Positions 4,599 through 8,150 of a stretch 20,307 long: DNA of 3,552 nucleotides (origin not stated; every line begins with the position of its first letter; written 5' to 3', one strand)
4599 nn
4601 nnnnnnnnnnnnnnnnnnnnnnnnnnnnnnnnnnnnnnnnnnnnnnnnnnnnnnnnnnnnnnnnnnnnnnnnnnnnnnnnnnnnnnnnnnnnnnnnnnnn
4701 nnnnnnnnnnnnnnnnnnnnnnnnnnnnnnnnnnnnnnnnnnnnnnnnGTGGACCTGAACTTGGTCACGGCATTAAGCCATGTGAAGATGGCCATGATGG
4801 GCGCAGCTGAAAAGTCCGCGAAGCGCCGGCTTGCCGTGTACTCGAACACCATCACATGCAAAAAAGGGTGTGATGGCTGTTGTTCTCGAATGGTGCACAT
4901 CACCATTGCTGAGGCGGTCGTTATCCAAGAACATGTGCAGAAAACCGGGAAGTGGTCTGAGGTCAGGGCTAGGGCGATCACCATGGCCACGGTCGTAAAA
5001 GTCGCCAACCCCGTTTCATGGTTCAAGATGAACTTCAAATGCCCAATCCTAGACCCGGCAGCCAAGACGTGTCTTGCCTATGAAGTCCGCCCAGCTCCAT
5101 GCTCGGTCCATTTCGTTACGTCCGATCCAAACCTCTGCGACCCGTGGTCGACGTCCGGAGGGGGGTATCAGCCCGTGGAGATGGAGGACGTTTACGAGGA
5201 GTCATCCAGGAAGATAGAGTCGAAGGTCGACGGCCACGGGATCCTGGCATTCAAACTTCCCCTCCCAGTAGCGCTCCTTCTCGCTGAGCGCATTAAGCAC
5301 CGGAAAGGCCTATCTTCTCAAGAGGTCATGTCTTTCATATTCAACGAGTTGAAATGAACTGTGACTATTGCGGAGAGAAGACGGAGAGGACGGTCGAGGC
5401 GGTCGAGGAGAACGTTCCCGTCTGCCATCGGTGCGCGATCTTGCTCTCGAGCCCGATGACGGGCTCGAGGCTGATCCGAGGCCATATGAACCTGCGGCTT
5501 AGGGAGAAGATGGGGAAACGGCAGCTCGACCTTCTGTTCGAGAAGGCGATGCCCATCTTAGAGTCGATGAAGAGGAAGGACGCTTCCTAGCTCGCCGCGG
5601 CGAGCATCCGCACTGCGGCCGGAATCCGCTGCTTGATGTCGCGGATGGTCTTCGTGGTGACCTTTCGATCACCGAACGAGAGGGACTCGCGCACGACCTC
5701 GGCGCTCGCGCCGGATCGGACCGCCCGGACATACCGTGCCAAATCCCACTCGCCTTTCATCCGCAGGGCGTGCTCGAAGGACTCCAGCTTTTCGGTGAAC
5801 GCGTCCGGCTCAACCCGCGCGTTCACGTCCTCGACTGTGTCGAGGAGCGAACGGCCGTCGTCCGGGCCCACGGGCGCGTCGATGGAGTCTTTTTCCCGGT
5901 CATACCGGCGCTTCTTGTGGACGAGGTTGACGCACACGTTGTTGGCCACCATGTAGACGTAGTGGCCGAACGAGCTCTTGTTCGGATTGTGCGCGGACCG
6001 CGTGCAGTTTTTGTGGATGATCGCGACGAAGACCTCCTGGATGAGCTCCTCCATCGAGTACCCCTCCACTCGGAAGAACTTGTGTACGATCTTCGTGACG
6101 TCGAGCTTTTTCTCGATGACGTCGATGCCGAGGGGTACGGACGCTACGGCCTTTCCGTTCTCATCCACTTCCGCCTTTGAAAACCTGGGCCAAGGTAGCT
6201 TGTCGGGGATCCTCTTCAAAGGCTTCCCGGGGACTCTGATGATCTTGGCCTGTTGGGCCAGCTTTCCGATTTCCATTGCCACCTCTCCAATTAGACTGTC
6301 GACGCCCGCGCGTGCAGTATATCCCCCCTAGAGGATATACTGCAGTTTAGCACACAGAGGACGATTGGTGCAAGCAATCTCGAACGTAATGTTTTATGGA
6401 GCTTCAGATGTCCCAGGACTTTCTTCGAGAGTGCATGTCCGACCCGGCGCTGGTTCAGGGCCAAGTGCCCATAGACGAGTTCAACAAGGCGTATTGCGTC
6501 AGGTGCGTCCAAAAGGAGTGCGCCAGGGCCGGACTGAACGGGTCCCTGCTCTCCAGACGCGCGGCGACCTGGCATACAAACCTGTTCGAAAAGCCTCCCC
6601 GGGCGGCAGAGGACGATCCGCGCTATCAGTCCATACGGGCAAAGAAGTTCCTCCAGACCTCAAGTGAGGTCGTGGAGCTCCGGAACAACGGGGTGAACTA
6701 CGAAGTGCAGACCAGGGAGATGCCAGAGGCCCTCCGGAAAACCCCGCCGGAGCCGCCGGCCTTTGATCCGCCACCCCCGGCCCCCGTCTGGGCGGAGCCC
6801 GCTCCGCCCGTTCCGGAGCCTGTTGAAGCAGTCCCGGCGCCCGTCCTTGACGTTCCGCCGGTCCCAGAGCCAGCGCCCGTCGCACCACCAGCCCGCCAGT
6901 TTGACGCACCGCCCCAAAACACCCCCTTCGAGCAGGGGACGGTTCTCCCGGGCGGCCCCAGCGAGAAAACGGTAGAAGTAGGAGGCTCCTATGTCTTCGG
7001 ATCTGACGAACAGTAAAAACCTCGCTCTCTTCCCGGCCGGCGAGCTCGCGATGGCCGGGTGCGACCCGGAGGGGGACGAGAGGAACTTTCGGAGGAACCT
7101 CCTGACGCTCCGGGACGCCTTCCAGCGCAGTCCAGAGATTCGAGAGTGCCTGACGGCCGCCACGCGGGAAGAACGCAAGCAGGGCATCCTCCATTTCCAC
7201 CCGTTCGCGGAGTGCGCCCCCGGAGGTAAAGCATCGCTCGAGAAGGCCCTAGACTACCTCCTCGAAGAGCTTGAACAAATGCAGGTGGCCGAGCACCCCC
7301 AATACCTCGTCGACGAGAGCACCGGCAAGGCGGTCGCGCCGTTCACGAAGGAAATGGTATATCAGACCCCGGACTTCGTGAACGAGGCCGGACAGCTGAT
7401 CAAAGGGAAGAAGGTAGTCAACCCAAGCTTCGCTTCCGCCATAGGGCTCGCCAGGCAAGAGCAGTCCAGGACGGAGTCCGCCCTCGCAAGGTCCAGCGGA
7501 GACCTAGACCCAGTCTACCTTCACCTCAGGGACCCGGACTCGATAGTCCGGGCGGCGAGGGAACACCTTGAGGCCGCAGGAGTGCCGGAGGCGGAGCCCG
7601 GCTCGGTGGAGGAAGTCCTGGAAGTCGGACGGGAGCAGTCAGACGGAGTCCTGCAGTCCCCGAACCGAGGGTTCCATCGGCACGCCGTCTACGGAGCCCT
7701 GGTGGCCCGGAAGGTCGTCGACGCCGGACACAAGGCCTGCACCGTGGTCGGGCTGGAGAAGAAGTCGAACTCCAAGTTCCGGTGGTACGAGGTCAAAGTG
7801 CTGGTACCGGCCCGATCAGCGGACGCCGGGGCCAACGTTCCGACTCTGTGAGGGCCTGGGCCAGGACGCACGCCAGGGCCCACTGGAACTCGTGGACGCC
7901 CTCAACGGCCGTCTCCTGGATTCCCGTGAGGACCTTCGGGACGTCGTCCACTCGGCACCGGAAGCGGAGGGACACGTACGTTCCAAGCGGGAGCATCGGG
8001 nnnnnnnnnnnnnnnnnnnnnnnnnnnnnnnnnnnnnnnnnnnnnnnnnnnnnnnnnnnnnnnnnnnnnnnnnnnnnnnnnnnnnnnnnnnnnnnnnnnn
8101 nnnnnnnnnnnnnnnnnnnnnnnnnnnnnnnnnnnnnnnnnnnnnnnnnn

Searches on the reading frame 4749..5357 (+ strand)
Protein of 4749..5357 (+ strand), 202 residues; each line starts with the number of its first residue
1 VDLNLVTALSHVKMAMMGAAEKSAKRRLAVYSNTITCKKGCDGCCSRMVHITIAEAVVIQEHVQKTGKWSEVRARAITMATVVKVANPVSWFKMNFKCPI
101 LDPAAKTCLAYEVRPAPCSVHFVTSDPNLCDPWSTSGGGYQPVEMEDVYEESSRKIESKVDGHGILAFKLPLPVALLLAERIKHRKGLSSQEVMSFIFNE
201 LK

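Call 9: search_protein_families(library=pfam, proteins=[window:4749-5357:+], max_evalue=0.01)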
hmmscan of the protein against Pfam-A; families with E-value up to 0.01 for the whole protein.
window:4749-5357:+ (202 aa): 1 family
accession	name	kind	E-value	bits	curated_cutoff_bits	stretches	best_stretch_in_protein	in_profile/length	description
PF03692.20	CxxCxxCC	-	9.7e-07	29.8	23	1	37-121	2-69/85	Putative zinc- or iron-chelating domain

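Call 10: search_protein_families(library=phrogs, proteins=[window:4749-5357:+], max_evalue=0.01)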
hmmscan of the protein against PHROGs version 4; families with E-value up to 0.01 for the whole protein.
window:4749-5357:+ (202 aa): 1 family
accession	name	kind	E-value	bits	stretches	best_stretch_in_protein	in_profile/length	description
phrog_32498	-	unknown function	0.00014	22.9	1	29-128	17-106/140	-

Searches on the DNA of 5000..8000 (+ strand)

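Call 7: search_dna_similar(query=window:5000-8000:+, collection=phages, mode=distant)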
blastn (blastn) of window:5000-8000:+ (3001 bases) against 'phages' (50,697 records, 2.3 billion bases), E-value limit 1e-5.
No match.

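Call 47: search_rna_families(source=window, start=6150, end=6500, threshold=evalue, max_evalue=10)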
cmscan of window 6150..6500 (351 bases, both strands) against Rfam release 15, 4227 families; matches with E-value up to 10: 0.
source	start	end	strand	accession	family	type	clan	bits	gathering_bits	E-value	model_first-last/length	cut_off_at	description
